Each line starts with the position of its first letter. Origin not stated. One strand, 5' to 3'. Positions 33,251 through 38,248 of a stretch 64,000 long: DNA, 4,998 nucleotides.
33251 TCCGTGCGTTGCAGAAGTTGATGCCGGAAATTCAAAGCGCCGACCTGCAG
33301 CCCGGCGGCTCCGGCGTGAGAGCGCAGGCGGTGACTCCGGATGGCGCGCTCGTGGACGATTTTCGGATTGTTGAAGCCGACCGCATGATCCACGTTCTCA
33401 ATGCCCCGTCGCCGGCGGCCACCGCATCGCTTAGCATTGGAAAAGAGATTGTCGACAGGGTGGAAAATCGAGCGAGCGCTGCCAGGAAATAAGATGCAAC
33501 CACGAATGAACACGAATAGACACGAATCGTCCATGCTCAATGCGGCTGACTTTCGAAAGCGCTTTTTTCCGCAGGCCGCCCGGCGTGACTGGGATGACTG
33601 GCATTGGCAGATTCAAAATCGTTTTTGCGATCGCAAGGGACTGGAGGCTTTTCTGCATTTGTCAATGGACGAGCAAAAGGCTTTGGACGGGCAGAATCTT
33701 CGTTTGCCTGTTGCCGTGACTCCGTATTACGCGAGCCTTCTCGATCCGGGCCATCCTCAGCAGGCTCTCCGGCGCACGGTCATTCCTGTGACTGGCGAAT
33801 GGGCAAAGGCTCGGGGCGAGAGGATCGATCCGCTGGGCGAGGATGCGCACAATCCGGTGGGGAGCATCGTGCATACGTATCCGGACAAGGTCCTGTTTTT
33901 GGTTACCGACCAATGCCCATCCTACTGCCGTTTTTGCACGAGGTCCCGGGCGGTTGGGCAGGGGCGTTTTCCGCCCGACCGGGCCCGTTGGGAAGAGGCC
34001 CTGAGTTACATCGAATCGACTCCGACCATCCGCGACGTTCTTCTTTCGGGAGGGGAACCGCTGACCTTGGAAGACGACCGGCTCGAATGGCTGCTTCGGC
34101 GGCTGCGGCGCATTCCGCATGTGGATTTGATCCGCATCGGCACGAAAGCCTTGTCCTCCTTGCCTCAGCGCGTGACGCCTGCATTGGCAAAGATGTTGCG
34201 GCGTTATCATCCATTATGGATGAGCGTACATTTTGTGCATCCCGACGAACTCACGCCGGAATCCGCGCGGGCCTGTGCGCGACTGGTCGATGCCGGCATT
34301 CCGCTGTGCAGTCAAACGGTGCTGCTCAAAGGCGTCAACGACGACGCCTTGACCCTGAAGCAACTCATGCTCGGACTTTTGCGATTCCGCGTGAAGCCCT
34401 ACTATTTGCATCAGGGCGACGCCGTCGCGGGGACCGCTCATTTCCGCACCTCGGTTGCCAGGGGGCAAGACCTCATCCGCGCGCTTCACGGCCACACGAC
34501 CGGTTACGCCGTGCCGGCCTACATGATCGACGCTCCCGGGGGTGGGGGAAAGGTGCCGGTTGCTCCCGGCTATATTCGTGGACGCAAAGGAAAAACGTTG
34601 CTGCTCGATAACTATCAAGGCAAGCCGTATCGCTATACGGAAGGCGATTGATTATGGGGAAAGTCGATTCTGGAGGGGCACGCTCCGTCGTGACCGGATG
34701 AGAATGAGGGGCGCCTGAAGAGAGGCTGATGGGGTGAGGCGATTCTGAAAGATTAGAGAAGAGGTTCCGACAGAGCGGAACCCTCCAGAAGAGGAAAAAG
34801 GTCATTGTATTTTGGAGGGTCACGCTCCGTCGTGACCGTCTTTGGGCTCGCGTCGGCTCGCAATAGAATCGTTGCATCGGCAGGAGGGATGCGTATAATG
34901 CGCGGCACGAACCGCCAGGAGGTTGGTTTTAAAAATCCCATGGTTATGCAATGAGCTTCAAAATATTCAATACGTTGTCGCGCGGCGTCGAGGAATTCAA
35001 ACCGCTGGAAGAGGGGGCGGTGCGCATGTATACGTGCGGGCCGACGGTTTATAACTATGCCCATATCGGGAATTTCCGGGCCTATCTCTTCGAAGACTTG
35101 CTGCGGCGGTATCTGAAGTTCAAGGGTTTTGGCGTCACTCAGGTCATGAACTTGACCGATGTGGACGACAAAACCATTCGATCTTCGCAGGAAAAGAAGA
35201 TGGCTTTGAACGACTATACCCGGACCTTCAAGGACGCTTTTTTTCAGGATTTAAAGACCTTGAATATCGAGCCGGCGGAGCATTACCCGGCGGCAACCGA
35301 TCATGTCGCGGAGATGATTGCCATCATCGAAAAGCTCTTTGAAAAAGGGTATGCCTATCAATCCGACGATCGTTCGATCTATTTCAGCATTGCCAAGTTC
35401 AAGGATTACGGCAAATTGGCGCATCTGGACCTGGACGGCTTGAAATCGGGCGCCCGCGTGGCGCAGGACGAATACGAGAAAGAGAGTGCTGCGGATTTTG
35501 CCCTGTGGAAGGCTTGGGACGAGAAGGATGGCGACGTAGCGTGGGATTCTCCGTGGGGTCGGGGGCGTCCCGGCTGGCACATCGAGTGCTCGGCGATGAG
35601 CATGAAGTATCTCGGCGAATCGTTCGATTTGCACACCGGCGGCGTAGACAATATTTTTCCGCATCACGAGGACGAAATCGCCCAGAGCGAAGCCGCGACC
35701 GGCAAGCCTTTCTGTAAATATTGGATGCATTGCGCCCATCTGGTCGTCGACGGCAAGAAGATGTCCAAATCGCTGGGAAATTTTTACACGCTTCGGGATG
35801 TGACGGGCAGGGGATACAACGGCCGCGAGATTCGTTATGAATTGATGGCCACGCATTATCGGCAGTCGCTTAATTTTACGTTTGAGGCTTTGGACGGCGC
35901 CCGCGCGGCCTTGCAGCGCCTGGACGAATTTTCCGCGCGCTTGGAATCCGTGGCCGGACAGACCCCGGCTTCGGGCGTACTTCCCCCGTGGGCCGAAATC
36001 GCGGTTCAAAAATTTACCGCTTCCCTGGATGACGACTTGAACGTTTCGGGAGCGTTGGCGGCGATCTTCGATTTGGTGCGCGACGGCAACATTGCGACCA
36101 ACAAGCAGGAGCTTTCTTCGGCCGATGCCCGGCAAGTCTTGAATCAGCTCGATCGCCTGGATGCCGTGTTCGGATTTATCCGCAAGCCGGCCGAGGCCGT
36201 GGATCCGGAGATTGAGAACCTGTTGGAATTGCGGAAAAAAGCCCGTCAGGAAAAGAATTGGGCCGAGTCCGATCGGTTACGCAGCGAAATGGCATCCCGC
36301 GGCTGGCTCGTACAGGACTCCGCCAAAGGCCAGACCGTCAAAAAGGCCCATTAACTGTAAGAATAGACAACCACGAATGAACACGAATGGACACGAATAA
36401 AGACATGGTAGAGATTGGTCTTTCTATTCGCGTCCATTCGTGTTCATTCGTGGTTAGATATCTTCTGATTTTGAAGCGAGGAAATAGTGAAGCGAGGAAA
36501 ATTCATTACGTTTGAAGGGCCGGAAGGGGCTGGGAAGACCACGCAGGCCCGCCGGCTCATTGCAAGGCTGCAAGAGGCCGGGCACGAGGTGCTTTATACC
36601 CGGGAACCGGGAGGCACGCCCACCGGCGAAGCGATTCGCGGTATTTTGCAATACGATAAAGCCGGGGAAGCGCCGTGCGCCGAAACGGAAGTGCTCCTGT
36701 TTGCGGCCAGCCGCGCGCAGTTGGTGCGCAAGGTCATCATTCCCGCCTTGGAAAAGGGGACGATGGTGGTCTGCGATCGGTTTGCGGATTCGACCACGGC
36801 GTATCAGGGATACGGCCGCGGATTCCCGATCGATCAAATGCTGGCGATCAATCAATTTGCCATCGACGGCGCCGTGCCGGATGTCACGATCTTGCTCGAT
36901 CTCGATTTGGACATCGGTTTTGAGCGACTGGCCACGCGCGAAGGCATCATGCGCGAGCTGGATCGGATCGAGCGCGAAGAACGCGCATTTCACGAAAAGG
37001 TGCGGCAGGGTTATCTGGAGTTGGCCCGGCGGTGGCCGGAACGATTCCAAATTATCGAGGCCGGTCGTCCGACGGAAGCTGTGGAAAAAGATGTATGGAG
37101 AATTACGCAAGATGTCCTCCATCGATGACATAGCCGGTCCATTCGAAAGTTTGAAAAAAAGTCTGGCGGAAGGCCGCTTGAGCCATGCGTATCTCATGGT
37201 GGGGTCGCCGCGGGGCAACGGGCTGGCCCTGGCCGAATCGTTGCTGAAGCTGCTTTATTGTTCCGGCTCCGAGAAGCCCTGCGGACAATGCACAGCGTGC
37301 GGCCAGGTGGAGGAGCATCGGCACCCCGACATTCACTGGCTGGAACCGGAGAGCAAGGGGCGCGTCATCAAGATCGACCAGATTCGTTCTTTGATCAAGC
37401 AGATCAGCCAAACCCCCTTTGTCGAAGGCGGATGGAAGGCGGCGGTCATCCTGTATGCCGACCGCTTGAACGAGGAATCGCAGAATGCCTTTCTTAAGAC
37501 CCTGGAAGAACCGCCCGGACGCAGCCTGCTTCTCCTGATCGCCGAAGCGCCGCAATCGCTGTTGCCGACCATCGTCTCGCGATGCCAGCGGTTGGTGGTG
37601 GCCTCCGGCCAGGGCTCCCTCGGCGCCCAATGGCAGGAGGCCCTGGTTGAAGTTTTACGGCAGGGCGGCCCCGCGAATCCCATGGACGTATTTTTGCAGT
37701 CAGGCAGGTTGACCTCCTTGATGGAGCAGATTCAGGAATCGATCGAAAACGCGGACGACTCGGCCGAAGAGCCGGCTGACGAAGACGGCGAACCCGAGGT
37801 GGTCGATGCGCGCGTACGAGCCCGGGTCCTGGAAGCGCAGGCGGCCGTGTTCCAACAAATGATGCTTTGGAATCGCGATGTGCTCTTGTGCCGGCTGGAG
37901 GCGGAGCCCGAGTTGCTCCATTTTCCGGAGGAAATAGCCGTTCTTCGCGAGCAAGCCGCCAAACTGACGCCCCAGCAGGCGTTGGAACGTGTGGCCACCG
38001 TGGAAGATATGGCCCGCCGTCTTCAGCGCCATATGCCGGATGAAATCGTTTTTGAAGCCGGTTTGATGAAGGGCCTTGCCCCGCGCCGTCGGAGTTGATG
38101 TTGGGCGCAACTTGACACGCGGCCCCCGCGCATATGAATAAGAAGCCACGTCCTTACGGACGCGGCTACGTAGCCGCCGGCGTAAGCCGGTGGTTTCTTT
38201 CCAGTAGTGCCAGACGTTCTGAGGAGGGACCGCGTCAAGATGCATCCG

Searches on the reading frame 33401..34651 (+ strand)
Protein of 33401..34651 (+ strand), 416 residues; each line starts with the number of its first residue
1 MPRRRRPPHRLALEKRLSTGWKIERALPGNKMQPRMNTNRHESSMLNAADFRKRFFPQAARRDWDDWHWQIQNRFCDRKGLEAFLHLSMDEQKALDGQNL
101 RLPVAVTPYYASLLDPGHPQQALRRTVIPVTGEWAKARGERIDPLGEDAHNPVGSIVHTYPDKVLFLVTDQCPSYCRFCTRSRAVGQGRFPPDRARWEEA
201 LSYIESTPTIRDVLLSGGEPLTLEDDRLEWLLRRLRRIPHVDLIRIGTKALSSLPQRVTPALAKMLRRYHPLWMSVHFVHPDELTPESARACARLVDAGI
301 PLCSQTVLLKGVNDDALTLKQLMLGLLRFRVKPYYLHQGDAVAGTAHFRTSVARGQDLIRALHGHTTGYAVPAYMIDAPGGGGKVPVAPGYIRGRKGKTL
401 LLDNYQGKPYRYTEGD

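Call 19: search_protein_families(library=pfam, proteins=[window:33401-34651:+], max_evalue=0.00001)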
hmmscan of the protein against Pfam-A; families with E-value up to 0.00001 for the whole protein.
window:33401-34651:+ (416 aa): 2 families
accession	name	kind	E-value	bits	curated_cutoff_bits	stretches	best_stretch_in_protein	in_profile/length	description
PF12544.13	LAM_C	-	1.2e-15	58.2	26.7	1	359-414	1-56/127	Lysine-2,3-aminomutase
PF04055.27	Radical_SAM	-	1.3e-12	48.7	29.5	1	168-316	3-158/166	Radical SAM superfamily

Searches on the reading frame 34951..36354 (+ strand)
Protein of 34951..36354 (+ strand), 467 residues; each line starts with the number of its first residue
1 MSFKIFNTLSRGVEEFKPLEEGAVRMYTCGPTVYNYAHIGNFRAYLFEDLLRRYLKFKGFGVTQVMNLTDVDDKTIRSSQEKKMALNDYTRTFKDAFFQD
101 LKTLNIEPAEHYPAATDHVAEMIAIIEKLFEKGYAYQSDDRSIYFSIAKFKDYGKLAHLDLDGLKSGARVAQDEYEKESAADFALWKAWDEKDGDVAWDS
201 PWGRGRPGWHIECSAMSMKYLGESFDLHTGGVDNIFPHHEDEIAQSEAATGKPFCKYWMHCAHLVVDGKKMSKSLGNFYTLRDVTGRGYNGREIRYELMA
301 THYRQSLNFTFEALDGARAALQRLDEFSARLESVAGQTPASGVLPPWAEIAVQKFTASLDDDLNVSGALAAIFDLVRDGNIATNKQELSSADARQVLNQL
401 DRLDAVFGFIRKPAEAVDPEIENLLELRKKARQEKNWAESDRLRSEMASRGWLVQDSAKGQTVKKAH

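Call 19: search_protein_families(library=pfam, proteins=[window:34951-36354:+], max_evalue=0.00001)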
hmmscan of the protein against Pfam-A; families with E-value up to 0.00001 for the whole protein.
window:34951-36354:+ (467 aa): 5 families
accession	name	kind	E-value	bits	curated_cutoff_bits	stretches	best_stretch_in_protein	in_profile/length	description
PF01406.26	tRNA-synt_1e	-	7.3e-113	377.3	27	1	16-317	2-299/301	tRNA synthetases class I (C) catalytic domain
PF09190.17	DALR_2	-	1.1e-09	39.2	22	1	354-410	1-56/57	DALR domain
PF09334.17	tRNA-synt_1g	-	3e-09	36.6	20.1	0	34-144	11-122/391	tRNA synthetases class I (M)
PF23493.1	CysS_C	-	4.4e-08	33.6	23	1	417-463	4-50/51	Cysteinyl-tRNA ligase anticodon binding domain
PF00133.28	tRNA-synt_1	-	3.2e-06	26.6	22.7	0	225-309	329-413/414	tRNA synthetases class I (I, L, M and V)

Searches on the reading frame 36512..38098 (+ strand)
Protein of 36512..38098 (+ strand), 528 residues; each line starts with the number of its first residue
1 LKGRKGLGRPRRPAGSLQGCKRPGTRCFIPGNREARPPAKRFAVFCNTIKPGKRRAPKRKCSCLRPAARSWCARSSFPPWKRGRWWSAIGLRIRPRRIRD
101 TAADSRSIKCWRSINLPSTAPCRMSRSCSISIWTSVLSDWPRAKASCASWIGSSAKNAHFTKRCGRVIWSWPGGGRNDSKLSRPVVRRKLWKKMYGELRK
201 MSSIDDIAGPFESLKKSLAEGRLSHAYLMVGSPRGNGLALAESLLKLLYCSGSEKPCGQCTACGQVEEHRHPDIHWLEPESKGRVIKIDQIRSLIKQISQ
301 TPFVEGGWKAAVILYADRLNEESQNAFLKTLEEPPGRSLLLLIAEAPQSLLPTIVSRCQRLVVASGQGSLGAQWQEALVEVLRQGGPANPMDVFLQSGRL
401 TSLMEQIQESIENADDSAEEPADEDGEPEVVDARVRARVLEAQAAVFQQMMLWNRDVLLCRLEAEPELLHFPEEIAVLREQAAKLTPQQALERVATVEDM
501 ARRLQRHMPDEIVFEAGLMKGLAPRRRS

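Call 96: search_protein_families(library=pfam, proteins=[window:36512-38098:+], max_evalue=0.000001)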
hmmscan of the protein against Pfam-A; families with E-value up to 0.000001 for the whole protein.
window:36512-38098:+ (528 aa): 1 family
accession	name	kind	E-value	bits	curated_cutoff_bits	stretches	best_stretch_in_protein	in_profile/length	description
PF13177.12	DNA_pol3_delta2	-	9.3e-45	152.9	27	1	212-363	7-157/161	DNA polymerase III, delta subunit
